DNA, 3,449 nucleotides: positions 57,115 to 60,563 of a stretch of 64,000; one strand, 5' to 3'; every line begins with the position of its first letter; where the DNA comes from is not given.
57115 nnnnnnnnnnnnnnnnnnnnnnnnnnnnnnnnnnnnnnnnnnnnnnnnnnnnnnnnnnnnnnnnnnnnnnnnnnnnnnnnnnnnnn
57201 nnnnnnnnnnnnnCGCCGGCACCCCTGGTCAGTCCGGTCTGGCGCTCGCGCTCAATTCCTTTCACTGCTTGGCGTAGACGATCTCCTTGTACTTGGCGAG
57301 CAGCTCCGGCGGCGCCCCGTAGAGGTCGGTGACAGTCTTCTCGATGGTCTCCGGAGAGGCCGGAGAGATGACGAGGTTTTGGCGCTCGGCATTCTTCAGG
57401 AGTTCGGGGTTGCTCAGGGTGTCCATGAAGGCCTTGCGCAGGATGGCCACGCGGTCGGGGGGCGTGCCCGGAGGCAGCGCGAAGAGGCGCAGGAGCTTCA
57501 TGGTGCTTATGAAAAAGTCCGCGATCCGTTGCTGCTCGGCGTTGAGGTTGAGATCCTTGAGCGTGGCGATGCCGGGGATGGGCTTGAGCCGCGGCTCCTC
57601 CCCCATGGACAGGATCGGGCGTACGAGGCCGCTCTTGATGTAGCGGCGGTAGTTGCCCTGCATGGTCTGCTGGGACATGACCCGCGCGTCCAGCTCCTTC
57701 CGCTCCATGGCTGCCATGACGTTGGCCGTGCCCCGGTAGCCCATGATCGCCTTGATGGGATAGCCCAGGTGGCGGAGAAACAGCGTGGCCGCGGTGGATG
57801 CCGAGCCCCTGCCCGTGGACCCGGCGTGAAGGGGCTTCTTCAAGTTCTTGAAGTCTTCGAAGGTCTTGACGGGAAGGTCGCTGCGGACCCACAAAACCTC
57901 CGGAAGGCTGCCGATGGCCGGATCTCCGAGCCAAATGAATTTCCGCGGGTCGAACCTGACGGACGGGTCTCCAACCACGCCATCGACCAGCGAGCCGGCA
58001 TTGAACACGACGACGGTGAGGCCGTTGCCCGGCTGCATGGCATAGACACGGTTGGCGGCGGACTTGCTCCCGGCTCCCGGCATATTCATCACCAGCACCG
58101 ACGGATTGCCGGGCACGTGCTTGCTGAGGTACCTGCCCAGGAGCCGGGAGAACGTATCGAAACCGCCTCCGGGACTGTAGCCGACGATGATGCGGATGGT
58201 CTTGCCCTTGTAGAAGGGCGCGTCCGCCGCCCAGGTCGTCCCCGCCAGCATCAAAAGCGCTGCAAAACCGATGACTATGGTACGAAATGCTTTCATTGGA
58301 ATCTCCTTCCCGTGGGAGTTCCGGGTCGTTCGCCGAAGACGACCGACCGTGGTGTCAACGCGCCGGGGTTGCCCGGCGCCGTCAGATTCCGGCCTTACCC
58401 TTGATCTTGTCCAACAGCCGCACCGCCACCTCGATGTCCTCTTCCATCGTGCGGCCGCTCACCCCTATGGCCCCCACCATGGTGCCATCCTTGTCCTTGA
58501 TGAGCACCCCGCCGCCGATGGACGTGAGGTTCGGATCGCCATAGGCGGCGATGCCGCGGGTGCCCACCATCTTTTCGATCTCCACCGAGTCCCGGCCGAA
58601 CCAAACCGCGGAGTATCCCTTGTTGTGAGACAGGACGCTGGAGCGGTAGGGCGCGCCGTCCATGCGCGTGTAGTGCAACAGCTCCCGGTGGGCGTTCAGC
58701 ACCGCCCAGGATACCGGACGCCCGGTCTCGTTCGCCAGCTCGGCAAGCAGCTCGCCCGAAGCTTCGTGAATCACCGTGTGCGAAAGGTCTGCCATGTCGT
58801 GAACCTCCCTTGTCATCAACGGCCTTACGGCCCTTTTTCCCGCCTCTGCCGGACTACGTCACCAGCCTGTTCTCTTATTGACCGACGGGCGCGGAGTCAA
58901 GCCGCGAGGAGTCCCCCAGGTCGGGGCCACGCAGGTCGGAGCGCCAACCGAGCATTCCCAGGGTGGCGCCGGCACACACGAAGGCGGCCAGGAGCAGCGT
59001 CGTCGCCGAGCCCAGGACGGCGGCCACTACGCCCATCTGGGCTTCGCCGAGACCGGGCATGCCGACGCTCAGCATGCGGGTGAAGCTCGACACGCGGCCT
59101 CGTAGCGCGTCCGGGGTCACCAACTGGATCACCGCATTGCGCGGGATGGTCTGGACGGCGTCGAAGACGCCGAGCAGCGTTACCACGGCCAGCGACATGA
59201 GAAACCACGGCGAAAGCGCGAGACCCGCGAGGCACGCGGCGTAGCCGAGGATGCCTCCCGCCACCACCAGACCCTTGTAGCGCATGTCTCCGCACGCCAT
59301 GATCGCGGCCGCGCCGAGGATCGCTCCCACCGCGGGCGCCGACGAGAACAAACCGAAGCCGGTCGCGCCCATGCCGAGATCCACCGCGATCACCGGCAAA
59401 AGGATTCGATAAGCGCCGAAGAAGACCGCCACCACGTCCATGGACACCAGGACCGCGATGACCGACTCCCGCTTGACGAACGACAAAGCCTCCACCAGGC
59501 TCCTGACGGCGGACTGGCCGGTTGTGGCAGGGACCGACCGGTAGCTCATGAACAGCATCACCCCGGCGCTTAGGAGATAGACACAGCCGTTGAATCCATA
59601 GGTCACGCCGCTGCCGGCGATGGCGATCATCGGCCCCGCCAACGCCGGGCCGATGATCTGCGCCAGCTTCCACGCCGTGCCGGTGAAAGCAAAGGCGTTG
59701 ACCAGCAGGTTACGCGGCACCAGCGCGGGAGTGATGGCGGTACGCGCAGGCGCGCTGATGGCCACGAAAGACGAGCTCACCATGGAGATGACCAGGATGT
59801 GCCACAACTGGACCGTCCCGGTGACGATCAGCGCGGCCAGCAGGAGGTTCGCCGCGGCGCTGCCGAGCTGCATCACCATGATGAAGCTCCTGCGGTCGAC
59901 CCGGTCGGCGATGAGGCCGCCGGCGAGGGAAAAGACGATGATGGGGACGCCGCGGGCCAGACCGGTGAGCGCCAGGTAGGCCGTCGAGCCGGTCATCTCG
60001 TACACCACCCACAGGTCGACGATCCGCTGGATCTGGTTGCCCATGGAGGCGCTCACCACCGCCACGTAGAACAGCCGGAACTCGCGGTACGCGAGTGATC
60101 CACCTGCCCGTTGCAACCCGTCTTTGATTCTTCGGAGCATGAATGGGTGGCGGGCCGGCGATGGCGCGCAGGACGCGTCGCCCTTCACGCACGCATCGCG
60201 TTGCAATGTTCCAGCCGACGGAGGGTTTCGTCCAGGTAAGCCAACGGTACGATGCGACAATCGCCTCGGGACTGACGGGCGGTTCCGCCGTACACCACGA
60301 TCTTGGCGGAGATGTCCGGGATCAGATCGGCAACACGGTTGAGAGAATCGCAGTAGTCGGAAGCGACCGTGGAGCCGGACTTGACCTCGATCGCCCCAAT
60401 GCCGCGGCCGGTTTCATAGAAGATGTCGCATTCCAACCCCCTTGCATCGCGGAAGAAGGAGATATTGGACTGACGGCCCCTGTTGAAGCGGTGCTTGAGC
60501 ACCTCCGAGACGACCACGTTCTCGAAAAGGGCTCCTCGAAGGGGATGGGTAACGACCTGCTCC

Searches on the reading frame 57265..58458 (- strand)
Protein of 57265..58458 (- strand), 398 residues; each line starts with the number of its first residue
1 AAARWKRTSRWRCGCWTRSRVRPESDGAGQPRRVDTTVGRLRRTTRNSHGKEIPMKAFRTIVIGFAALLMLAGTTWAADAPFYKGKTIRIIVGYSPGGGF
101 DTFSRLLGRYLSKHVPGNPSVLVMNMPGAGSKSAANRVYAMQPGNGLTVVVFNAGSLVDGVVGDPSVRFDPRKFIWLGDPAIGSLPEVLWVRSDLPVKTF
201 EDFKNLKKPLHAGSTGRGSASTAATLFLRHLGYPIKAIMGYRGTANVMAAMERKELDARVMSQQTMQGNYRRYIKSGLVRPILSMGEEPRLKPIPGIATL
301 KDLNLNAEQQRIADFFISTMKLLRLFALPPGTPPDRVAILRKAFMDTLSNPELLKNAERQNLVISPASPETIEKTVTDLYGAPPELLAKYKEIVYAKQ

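Call 97: search_protein_families(library=pfam, proteins=[window:57265-58458:-], max_evalue=0.00001)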
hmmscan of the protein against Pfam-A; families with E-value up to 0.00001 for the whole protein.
window:57265-58458:- (398 aa): 1 family
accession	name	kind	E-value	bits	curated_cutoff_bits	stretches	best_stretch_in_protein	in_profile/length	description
PF03401.19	TctC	-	3.1e-11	43.7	27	1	120-357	16-239/274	Tripartite tricarboxylate transporter family receptor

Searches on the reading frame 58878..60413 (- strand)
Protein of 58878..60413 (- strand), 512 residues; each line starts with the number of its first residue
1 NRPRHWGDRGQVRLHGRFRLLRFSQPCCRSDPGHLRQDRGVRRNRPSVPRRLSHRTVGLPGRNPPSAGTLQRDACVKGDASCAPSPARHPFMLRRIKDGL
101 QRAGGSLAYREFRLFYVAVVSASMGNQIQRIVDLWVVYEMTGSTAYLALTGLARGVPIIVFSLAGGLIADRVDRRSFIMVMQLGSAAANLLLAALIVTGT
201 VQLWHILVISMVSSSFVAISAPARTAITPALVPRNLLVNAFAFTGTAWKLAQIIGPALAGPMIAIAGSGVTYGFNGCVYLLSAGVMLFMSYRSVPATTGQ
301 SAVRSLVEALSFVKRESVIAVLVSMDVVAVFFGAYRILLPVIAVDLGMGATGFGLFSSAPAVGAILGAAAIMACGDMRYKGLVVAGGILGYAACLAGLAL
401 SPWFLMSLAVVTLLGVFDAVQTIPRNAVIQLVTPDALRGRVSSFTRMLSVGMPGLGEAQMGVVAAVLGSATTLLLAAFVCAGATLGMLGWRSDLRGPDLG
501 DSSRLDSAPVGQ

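Call 97: search_protein_families(library=pfam, proteins=[window:58878-60413:-], max_evalue=0.00001)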
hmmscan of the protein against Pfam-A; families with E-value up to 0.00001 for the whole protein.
window:58878-60413:- (512 aa): 2 families
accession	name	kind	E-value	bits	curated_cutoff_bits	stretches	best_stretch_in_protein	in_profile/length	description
PF05977.19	MFS_3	-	6.7e-37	127.6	27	1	108-483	8-386/524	Transmembrane secretion effector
PF07690.21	MFS_1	-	2e-24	86.6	33.4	1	136-449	23-339/347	Major Facilitator Superfamily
